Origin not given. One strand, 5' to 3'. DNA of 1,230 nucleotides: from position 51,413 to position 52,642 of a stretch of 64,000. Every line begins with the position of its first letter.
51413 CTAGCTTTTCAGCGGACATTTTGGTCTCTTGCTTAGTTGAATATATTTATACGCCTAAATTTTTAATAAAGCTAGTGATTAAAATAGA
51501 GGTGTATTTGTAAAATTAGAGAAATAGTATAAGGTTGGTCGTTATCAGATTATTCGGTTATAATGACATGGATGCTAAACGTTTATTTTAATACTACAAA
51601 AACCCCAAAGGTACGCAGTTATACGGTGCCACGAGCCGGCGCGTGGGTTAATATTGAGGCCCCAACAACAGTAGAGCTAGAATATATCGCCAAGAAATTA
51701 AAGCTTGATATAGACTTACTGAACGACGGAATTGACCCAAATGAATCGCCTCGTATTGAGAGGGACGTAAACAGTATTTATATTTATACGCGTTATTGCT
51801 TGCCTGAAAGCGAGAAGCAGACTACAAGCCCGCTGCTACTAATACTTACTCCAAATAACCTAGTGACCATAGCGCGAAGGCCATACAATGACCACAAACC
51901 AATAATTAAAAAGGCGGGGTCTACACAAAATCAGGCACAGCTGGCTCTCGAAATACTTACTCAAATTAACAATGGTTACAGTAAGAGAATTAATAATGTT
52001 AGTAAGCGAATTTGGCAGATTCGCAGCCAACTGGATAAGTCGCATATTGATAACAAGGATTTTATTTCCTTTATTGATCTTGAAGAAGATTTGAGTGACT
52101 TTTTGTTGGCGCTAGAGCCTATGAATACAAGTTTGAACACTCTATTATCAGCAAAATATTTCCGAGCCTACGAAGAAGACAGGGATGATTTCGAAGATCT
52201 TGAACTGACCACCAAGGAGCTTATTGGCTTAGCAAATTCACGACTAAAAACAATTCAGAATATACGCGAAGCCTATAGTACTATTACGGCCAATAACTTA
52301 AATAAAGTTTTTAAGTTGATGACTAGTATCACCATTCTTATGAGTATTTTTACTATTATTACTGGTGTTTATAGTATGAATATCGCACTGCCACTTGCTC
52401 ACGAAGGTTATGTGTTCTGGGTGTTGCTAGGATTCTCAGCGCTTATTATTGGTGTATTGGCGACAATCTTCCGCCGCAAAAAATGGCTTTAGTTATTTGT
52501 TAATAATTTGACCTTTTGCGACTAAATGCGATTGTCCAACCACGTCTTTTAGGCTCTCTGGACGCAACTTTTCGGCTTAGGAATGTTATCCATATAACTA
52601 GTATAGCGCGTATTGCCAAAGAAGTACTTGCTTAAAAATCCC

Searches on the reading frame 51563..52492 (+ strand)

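Call 65: search_protein_families(library=pfam, proteins=[window:51563-52492:+], max_evalue=0.001)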
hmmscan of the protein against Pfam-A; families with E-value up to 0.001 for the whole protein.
window:51563-52492:+ (309 aa): 1 family
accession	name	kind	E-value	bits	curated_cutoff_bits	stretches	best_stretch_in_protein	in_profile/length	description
PF01544.23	CorA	-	1e-42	146.9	27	1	27-305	5-292/292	CorA-like Mg2+ transporter protein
